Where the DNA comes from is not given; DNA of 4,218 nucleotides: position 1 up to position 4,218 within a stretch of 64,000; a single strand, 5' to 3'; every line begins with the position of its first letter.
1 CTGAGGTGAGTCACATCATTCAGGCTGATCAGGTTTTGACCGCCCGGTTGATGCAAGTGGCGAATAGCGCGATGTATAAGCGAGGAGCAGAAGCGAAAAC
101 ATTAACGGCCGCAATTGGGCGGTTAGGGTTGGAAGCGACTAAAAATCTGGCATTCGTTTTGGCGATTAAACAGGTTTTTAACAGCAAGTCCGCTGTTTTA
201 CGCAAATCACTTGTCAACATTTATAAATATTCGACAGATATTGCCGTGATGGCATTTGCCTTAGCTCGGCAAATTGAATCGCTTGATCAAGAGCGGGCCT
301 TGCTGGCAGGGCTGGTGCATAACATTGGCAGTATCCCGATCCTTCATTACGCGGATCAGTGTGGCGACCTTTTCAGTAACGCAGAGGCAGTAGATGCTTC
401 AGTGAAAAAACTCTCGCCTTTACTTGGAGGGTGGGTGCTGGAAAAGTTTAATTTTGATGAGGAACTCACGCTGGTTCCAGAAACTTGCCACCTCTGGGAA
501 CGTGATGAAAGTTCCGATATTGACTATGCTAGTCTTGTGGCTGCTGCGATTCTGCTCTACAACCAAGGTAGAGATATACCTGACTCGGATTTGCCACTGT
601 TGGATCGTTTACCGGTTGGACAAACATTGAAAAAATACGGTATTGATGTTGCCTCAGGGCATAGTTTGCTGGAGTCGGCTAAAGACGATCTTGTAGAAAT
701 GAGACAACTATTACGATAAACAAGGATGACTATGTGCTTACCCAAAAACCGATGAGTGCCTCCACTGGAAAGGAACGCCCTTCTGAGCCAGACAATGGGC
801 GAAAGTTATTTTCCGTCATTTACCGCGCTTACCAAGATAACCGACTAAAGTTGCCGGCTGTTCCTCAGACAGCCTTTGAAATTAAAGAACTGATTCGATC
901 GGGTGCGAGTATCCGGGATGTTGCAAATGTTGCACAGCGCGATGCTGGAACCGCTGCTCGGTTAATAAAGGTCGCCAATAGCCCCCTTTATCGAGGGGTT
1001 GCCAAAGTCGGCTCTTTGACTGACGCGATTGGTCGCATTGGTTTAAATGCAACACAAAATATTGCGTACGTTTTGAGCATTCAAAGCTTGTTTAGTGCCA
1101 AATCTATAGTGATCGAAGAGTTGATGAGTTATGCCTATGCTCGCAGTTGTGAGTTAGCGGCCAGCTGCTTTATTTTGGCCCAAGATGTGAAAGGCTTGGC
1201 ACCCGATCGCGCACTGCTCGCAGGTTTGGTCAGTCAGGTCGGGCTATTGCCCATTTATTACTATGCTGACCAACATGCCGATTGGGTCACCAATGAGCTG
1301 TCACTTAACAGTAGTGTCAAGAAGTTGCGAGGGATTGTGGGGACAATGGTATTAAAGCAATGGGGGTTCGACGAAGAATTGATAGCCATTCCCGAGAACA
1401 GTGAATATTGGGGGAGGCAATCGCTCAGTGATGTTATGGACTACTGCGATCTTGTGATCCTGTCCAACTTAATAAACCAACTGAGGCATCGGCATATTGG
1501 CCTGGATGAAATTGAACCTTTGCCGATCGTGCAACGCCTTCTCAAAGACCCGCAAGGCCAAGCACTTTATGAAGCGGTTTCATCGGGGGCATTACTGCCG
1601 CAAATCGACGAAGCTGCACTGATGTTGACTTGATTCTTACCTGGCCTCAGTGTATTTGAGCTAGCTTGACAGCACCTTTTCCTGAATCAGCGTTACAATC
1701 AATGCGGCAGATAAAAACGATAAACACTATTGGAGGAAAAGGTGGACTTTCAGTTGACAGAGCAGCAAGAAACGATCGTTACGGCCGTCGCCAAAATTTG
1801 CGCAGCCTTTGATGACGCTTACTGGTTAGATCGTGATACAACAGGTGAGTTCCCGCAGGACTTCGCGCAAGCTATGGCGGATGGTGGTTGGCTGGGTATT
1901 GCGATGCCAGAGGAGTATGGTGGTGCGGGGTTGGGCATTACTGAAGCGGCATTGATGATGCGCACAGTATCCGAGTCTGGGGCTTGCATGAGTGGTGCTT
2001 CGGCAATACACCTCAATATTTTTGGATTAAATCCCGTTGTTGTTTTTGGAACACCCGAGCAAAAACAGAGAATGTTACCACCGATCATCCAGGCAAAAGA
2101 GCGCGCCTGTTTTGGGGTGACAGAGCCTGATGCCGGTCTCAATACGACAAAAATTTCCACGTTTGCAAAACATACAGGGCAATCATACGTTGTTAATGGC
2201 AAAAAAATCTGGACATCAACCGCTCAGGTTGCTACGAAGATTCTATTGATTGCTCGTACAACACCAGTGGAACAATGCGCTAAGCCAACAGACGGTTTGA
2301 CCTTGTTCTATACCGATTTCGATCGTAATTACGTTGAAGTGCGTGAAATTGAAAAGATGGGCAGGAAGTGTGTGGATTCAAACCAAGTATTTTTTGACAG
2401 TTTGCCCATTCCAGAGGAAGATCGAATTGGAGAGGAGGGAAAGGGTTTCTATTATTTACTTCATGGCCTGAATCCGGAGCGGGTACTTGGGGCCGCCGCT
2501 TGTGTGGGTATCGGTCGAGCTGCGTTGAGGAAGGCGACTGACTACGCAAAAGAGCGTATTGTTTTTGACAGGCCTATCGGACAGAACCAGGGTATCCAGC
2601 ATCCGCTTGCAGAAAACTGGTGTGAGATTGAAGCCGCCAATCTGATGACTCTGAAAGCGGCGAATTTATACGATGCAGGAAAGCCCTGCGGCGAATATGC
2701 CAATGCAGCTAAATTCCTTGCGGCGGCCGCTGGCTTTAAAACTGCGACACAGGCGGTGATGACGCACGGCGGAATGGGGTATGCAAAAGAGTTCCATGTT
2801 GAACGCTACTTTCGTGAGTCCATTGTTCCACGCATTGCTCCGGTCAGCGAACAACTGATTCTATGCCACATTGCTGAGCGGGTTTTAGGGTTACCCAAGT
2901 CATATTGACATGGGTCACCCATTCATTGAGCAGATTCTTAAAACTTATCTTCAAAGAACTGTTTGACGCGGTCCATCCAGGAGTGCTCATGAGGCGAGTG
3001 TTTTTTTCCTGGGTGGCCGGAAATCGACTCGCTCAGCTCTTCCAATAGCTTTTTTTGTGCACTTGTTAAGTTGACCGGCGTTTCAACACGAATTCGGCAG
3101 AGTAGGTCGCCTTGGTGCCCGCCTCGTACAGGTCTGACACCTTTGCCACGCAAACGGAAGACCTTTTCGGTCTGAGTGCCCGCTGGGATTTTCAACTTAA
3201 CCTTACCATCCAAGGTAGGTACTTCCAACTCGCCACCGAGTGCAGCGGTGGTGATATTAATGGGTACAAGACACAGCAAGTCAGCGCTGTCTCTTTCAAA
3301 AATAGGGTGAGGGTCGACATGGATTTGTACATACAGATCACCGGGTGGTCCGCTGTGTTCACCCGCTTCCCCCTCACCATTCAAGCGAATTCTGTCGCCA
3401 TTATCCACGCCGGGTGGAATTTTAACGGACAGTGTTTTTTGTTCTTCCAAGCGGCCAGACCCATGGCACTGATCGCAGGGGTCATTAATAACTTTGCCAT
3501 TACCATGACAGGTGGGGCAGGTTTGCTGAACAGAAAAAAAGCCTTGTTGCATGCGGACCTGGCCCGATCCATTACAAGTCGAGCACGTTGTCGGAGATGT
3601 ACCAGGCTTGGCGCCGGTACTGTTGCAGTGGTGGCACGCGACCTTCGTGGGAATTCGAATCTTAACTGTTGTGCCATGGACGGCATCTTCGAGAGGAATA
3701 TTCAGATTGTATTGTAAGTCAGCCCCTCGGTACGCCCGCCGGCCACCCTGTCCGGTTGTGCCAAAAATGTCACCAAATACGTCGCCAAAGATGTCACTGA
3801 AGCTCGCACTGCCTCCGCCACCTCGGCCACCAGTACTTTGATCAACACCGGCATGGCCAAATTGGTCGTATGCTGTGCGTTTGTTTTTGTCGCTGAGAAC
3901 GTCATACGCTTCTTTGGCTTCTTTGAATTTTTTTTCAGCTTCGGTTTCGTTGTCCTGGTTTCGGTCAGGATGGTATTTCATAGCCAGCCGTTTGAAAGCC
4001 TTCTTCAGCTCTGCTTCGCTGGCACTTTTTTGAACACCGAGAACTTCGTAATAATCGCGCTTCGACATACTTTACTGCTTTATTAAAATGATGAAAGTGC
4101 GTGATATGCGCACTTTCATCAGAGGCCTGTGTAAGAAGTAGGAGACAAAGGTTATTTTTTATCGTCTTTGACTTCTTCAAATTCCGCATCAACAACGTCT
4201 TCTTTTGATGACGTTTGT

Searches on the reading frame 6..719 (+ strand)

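Call 34: search_protein_families(library=pfam, proteins=[window:6-719:+], max_evalue=0.00001)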
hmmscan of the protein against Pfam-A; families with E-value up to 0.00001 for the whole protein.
window:6-719:+ (237 aa): 1 family
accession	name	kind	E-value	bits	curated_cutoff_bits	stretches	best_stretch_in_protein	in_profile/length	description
PF08668.18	HDOD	-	2.3e-28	99.5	22.9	1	2-155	26-187/196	HDOD domain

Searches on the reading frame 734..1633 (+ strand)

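Call 34: search_protein_families(library=pfam, proteins=[window:734-1633:+], max_evalue=0.00001)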
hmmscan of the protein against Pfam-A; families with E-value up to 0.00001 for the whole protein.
window:734-1633:+ (299 aa): 1 family
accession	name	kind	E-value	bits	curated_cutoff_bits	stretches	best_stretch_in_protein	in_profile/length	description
PF08668.18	HDOD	-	5.5e-30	104.8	22.9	1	40-219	1-189/196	HDOD domain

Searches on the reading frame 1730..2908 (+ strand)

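Call 34: search_protein_families(library=pfam, proteins=[window:1730-2908:+], max_evalue=0.00001)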
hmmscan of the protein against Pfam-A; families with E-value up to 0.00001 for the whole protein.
window:1730-2908:+ (392 aa): 4 families
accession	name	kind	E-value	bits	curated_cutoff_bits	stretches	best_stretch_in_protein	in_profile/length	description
PF00441.29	Acyl-CoA_dh_1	-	5e-35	121.3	22.4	1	237-385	1-149/150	Acyl-CoA dehydrogenase, C-terminal domain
PF02771.21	Acyl-CoA_dh_N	-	3.4e-25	89.1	22.9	1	10-121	1-111/113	Acyl-CoA dehydrogenase, N-terminal domain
PF02770.24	Acyl-CoA_dh_M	-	6e-17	62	33.3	1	127-224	1-96/97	Acyl-CoA dehydrogenase, middle domain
PF08028.16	Acyl-CoA_dh_2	-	4.7e-14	53.3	22.7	1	255-363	4-122/134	Acyl-CoA dehydrogenase, C-terminal domain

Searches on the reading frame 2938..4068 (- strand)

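Call 34: search_protein_families(library=pfam, proteins=[window:2938-4068:-], max_evalue=0.00001)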
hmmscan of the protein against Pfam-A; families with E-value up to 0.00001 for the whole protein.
window:2938-4068:- (376 aa): 3 families
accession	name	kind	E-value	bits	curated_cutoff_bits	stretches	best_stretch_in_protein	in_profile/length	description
PF01556.23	DnaJ_C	-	3.4e-54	183.5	26.6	1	118-331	1-152/152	DnaJ C terminal domain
PF00226.36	DnaJ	-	6.5e-26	90.7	27.8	1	5-68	1-63/63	DnaJ domain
PF00684.25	DnaJ_CXXCXGXG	-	4.6e-18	65.7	32.7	1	145-205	1-65/65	DnaJ central domain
